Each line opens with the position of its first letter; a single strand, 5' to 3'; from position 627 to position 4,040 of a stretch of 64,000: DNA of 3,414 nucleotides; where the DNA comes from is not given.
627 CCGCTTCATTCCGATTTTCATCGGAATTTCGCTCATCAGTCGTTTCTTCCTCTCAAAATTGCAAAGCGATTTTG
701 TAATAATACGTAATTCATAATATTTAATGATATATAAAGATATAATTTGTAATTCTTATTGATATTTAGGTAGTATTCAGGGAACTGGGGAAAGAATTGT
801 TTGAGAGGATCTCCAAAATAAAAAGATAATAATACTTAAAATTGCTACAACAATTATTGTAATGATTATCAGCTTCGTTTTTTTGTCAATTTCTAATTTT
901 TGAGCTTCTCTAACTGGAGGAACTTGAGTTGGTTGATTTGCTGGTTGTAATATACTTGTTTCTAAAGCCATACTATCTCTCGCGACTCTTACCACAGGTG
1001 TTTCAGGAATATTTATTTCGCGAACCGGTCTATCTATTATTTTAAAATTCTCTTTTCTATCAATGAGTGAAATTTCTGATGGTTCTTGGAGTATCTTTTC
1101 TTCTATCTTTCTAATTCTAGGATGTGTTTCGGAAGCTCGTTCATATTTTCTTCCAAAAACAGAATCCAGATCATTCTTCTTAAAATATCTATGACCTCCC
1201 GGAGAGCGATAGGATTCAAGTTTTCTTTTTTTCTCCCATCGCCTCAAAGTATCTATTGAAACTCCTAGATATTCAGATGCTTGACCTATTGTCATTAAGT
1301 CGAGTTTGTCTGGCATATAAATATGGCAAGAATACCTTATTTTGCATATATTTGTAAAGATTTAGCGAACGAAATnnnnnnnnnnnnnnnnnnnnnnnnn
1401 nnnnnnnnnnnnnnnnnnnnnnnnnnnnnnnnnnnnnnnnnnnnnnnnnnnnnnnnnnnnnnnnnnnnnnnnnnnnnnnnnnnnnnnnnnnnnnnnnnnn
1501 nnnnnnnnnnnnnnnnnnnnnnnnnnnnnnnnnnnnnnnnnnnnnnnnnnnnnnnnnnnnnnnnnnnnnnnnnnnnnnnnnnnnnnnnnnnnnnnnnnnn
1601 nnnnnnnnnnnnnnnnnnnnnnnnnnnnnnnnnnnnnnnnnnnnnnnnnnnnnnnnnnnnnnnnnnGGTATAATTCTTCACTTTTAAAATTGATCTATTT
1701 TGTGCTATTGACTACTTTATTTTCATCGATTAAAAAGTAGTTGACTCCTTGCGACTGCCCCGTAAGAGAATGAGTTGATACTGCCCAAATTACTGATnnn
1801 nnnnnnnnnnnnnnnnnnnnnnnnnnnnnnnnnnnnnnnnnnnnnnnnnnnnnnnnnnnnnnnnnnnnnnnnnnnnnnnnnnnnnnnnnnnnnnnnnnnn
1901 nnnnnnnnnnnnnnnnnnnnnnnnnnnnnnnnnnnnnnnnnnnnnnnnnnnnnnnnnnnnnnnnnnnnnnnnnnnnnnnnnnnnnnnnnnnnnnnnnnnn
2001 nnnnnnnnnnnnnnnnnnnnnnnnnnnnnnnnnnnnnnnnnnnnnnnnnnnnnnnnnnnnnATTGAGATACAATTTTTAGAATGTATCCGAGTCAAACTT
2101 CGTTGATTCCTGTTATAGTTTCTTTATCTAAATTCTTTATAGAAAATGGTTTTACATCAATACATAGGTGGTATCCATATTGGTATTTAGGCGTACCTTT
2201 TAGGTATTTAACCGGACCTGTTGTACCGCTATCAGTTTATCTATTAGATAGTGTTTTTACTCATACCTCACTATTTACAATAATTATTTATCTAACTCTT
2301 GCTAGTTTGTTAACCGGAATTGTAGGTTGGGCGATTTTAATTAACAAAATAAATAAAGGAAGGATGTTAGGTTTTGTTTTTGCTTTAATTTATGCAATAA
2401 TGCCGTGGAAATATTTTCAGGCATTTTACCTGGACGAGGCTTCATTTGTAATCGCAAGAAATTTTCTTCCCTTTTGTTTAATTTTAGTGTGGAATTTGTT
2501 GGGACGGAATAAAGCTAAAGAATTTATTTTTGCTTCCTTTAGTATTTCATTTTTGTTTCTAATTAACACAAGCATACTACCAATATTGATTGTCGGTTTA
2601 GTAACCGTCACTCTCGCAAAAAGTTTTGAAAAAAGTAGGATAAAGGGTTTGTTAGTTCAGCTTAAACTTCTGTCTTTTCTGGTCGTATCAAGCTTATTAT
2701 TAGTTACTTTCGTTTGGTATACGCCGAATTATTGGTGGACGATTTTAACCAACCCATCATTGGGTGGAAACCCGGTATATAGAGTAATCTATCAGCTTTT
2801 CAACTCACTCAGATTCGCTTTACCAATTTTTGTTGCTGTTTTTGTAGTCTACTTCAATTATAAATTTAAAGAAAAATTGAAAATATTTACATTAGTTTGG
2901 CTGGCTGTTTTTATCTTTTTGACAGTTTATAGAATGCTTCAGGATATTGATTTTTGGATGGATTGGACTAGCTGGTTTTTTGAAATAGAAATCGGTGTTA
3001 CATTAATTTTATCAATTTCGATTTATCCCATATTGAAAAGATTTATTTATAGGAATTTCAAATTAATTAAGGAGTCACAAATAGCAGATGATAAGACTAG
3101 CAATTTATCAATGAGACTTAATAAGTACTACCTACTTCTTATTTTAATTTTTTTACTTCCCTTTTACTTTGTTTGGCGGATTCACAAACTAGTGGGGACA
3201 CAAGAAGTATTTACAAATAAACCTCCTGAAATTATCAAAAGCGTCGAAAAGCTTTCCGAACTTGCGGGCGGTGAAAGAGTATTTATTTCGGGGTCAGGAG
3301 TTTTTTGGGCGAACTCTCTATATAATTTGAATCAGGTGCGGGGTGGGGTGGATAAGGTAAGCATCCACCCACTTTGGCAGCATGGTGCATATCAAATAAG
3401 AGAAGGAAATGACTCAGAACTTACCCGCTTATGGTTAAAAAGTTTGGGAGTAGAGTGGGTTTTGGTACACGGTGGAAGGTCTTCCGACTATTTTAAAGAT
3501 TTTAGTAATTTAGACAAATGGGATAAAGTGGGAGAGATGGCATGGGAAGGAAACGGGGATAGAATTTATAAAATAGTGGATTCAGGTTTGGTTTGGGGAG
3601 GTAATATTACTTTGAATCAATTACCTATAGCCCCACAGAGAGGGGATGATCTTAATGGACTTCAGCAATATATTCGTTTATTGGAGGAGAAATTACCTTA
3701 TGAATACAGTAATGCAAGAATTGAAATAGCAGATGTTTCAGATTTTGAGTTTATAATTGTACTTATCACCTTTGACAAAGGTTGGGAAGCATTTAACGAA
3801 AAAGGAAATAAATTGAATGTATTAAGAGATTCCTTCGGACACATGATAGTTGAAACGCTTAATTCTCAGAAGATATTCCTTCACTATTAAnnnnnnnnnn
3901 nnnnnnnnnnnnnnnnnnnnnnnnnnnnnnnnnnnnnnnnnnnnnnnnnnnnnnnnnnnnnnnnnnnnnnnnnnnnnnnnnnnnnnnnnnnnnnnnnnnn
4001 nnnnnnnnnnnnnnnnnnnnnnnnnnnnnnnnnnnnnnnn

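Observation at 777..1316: Membrane-tethered excisionase/MerR-like HTH proteins: a 179-aa HTH-linker-TM protein next to tRNA-Ala and the same module at the N-terminus of the 2526-aa surface giant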

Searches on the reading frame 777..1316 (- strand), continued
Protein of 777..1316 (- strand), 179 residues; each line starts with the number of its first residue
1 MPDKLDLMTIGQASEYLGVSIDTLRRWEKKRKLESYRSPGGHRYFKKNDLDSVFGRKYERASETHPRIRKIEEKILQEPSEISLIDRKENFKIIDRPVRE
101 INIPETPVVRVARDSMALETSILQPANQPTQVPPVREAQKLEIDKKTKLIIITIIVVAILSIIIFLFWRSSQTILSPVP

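Call 30: find_related_loci(query=A1, collection=genome_contigs, flank=10000)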
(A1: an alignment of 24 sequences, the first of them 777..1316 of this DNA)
Query A1 (179 aa) in genome_contigs; peptide patterns used: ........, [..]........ (x = any residue, [..] = any of these).
277 stretches matched a pattern; 212 encode a relative of the query (tblastn E <= 1e-3); the best 80 are kept; 80 distinct loci.
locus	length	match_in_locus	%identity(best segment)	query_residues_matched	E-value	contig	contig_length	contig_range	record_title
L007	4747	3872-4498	44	7-178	2e-41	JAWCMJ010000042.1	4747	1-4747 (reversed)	MAG: Candidatus Aenigmatarchaeota archaeon isolate JZ-2_201705_bins_275 JZ-2_201705_bins_275_scaffold_42, whole genome s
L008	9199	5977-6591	40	1-178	2e-35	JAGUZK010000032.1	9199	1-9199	MAG: Candidatus Woesebacteria bacterium isolate DeMMO6_59 c_000000006821, whole genome shotgun sequence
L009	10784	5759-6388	40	8-179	8e-35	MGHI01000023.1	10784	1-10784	MAG: Candidatus Woesebacteria bacterium RIFCSPLOWO2_01_FULL_39_61 rifcsplowo2_01_scaffold_27518, whole genome shotgun se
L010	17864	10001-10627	38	6-179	1e-33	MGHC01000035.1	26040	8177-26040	MAG: Candidatus Woesebacteria bacterium RIFCSPLOWO2_01_FULL_39_10 rifcsplowo2_01_scaffold_8200, whole genome shotgun seq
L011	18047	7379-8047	37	1-178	1e-33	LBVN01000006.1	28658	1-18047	MAG: Candidatus Woesebacteria bacterium GW2011_GWB1_38_8b UT10_C0006, whole genome shotgun sequence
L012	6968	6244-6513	56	7-105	1e-31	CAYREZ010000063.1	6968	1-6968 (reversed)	MAG TPA_asm: uncultured Gammaproteobacteria bacterium isolate SRP050083_co1_461 genome assembly, contig: NODE_5929_lengt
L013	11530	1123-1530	47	4-135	3e-28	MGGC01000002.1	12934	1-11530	MAG: Candidatus Woesebacteria bacterium RIFCSPHIGHO2_01_FULL_38_10 rifcsphigho2_01_scaffold_11830, whole genome shotgun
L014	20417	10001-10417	45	7-131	2e-27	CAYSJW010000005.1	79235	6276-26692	MAG TPA_asm: uncultured Gammaproteobacteria bacterium isolate SRP231805_co4_34 genome assembly, contig: k141_1252, whole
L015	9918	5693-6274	33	7-179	3e-26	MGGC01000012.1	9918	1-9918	MAG: Candidatus Woesebacteria bacterium RIFCSPHIGHO2_01_FULL_38_10 rifcsphigho2_01_scaffold_18411, whole genome shotgun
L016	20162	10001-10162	76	7-60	2e-25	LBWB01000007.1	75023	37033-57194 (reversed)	MAG: Candidatus Woesebacteria bacterium GW2011_GWB1_39_12 UT24_C0007, whole genome shotgun sequence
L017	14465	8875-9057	69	4-64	3e-25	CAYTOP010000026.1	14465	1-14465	MAG TPA_asm: uncultured Gammaproteobacteria bacterium isolate SRP050083_co1_427 genome assembly, contig: NODE_1786_lengt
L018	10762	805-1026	56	4-80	5e-25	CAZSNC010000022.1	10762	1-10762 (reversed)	MAG TPA_asm: uncultured Gammaproteobacteria bacterium isolate SRP278252_co1_260 genome assembly, contig: NODE_11120_leng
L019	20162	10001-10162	72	7-60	4e-25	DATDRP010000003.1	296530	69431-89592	MAG TPA_asm: Patescibacteria group bacterium isolate SMAG_U7980 k141_61327, whole genome shotgun sequence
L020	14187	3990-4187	58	7-75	4e-24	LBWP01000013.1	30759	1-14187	MAG: Candidatus Woesebacteria bacterium GW2011_GWA1_39_21 UT39_C0013, whole genome shotgun sequence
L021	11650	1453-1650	57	7-75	8e-23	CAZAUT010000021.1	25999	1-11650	MAG TPA_asm: uncultured Gammaproteobacteria bacterium isolate SRP319275_co4_74 genome assembly, contig: NODE_1016_length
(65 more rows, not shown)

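Call 38: search_protein_families(library=phrogs, proteins=[window:777-1316:-], max_evalue=0.01)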
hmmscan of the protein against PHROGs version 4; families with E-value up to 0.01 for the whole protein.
window:777-1316:- (179 aa): 12 families
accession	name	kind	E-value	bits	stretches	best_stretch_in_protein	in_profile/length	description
phrog_6620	-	integration and excision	2.6e-08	34.7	1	8-56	2-51/201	transposase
phrog_66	-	integration and excision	6.3e-08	33.7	1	5-81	91-168/412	excisionase and transcriptional regulator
phrog_11671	-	unknown function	3.8e-07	31.3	1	8-52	8-53/146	-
phrog_668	-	DNA, RNA and nucleotide metabolism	4.6e-05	24.2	1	7-69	63-125/181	HTH DNA binding protein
phrog_15534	-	DNA, RNA and nucleotide metabolism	0.00068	21.1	1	6-33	42-68/93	HTH DNA binding protein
phrog_25900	-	transcription regulation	0.00069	20.5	1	2-56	12-67/83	transcriptional regulator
phrog_1729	-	unknown function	0.0013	19.8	1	9-52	94-136/142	-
phrog_20793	-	unknown function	0.0019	19.2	1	10-75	10-71/86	-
phrog_2474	-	transcription regulation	0.0028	18.6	1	7-61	48-103/118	MerR-like transcriptional regulator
phrog_597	-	DNA, RNA and nucleotide metabolism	0.003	18.6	1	4-33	109-139/200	DNA binding protein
phrog_4745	-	DNA, RNA and nucleotide metabolism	0.009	16.8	0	6-39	30-63/107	DNA binding protein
phrog_1763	-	DNA, RNA and nucleotide metabolism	0.0094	16.6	0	7-30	6-29/60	HTH DNA binding protein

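Call 51: predict_structure(alignment_id=A2)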
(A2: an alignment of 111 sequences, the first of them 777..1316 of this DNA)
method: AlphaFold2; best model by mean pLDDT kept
length: 179 residues; sequences in the alignment: 111
mean_pLDDT: 77.6   pTM: 0.36
mean pLDDT of the five models: 77.6, 77.2, 76.4, 75.2, 74.2
residues with pLDDT >= 90: 73; 70-90: 41; 50-70: 54; < 50: 11
segments of 3 or more residues with pLDDT < 50: none
pLDDT, mean of each block of 10 residues (from residue 1): 77 95 95 94 94 65 68 55 55 79 85 56 56 67 91 97 95 73
secondary structure, 60 per line:
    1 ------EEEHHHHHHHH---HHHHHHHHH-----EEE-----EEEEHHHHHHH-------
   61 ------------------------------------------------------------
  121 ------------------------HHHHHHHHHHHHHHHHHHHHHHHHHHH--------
elements in order: E7-9 H10-17 H21-29 E35-37 E43-46 H47-53 H145-171

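Call 52: search_protein_representatives(alignment_id=A2)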
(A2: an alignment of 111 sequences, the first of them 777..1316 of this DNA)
Query: 111 sequences, 221 profile positions. Proteins with E-value up to 0.001 (for the whole library): 6888; up to 1e-10: 1082; up to 1e-30: 222. The best 150 are listed.
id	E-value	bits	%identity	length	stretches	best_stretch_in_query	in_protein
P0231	1.6e-74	267.3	-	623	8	12-63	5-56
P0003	9.3e-64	232.1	-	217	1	6-219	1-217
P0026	2.4e-63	230.7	-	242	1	13-219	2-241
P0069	1.9e-62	227.8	-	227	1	6-219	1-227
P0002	2.8e-62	227.2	-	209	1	6-219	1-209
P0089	7.1e-62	225.9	-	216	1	6-220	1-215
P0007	8.4e-62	225.7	-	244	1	6-219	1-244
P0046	1.1e-61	225.3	-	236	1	6-219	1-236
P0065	4.8e-61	223.2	-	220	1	11-219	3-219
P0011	6.8e-61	222.7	-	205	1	13-219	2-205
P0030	2.0e-60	221.1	-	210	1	6-219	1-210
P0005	3.9e-60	220.2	-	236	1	6-220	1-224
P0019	1.0e-59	218.8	-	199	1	6-219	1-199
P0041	8.1e-59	215.9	-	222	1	6-218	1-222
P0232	1.2e-58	215.3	-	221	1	13-219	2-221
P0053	2.9e-46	174.8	-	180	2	6-95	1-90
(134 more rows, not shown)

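Call 54: fold_search(model_id=the predicted structure, library=pdb)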
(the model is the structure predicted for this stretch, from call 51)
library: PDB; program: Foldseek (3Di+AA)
matches with E <= 10: 1021; with E <= 0.001: 7
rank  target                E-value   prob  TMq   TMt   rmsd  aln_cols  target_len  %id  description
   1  6ama_Y                1.8e-04  1.00  0.28  0.78   2.1        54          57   31  Structure of S. coelicolor/S. venezuelae BldC-smeA-ssfA complex to 3.09 Angstrom (released 2018-03-28)
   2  6ama_B                1.9e-04  1.00  0.27  0.79   1.5        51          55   29  Structure of S. coelicolor/S. venezuelae BldC-smeA-ssfA complex to 3.09 Angstrom (released 2018-03-28)
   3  6ama_P                4.3e-04  1.00  0.28  0.80   1.8        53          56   30  Structure of S. coelicolor/S. venezuelae BldC-smeA-ssfA complex to 3.09 Angstrom (released 2018-03-28)
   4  5i44_A                4.6e-04  1.00  0.27  0.65   1.9        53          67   30  Structure of RacA-DNA complex; P21 form (released 2016-05-04)
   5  6ama_H                4.9e-04  1.00  0.26  0.76   1.4        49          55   31  Structure of S. coelicolor/S. venezuelae BldC-smeA-ssfA complex to 3.09 Angstrom (released 2018-03-28)
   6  6amk_B                6.0e-04  1.00  0.26  0.83   1.3        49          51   31  Structure of Streptomyces venezuelae BldC-whiI opt complex (released 2018-03-28)
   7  6amk_A                9.6e-04  1.00  0.26  0.78   1.6        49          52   31  Structure of Streptomyces venezuelae BldC-whiI opt complex (released 2018-03-28)
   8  6ama_A                1.3e-03  1.00  0.26  0.78   1.4        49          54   31  Structure of S. coelicolor/S. venezuelae BldC-smeA-ssfA complex to 3.09 Angstrom (released 2018-03-28)
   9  5i44_B                1.5e-03  1.00  0.25  0.61   1.6        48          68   31  Structure of RacA-DNA complex; P21 form (released 2016-05-04)
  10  5i44_G                2.8e-03  1.00  0.24  0.58   1.6        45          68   33  Structure of RacA-DNA complex; P21 form (released 2016-05-04)
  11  5d90_C                3.2e-03  1.00  0.24  0.32   1.4        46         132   35  Crystal structure of HiNmlR, a MerR family regulator lacking the sensor domain, bound to promoter DNA (released 2016-06-29)
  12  2zhh                  3.5e-03  1.00  0.28  0.41   1.3        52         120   31  Crystal structure of SoxR (released 2008-03-25)
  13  3hh0_A                3.7e-03  1.00  0.25  0.33   1.4        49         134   28  Crystal structure of a transcriptional regulator, MerR family from Bacillus cereus (released 2009-05-26)
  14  5i44_I                3.7e-03  1.00  0.26  0.66   1.8        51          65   31  Structure of RacA-DNA complex; P21 form (released 2016-05-04)
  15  5d90_B                5.9e-03  1.00  0.23  0.32   1.8        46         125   35  Crystal structure of HiNmlR, a MerR family regulator lacking the sensor domain, bound to promoter DNA (released 2016-06-29)
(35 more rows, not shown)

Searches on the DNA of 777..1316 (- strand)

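Call 70: search_rna_families(sources=[L049, L060, L075, L041], threshold=gathering)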
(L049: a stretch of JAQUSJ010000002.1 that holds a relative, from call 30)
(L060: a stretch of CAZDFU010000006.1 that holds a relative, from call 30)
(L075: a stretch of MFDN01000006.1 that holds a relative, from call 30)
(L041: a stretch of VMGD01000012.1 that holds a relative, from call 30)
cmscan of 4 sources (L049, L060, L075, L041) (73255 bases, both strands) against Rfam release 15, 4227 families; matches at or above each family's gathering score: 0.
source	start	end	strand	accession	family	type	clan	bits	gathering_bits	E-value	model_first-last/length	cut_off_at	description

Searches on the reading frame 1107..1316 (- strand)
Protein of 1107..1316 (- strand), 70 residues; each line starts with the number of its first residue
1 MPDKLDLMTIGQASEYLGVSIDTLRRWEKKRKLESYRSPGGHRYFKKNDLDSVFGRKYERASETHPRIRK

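Call 31: search_solved_structures(query=window:1107-1316:-, max_evalue=0.01, show_alignments=3)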
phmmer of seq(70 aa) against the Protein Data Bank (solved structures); distinct sequences matched with E-value up to 0.01: 5.
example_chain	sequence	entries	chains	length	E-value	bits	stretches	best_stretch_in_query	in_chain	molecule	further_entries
6ama_A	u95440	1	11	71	0.00022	24.7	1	2-54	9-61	Putative DNA-binding protein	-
3whp_A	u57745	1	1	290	0.0006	23.3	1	7-53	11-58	Probable transcriptional regulator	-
5c8d_A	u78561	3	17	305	0.00066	23.1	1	7-53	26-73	Light-dependent transcriptional regulator CarH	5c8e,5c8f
6amk_A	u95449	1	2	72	0.00071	23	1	6-54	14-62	Putative DNA-binding protein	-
5i41_B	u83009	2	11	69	0.0082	19.7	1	12-53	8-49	Chromosome-anchoring protein RacA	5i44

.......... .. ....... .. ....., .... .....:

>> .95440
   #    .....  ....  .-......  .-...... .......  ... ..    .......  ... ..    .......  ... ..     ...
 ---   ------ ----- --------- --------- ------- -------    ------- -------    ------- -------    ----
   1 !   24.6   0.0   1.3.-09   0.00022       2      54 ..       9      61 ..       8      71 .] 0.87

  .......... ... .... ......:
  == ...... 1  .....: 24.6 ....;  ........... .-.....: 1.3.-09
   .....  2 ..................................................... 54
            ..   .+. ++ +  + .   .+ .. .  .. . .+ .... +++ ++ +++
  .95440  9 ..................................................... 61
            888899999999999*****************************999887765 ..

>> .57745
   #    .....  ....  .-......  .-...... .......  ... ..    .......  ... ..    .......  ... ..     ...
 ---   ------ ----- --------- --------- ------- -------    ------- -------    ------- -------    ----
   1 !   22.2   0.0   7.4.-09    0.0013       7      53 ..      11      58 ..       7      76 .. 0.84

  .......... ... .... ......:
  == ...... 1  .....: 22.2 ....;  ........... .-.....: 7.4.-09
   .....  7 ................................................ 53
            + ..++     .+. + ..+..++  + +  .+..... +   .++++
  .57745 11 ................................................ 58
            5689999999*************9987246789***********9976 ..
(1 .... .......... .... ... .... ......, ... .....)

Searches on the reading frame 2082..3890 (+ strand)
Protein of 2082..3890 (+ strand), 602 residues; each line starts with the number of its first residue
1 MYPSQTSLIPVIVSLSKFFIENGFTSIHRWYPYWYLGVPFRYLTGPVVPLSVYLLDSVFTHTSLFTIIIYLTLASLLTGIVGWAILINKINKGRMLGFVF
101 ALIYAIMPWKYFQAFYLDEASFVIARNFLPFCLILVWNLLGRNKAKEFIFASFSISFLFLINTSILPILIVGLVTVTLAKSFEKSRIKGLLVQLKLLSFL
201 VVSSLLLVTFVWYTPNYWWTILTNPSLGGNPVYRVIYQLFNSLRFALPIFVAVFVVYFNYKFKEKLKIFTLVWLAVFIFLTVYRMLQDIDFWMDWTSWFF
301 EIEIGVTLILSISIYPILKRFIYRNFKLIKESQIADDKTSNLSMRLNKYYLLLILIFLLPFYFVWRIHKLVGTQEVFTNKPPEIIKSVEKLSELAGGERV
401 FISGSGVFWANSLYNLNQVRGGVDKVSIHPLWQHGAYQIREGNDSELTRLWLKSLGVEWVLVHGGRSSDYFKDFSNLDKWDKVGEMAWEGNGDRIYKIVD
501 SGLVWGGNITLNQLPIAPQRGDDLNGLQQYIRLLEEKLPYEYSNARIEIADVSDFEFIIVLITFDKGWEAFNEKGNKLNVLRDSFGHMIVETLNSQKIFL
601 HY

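Call 22: search_protein_families(library=pfam, proteins=[window:2082-3890:+], max_evalue=0.01)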
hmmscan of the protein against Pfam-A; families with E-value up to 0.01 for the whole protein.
window:2082-3890:+ (602 aa): 0 families

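Call 57: search_protein_families(library=ncbifam, proteins=[window:2082-3890:+], max_evalue=1)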
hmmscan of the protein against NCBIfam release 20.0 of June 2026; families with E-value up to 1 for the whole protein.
window:2082-3890:+ (602 aa): 0 families

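Call 58: search_protein_families(library=pfam, proteins=[window:2082-3890:+], max_evalue=5)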
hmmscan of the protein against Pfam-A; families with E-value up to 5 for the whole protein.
window:2082-3890:+ (602 aa): 1 family
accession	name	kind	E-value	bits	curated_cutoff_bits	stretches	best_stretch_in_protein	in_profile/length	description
PF11712.13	Vma12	-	0.012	16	25.5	1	193-260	74-129/137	Endoplasmic reticulum-based factor for assembly of V-ATPase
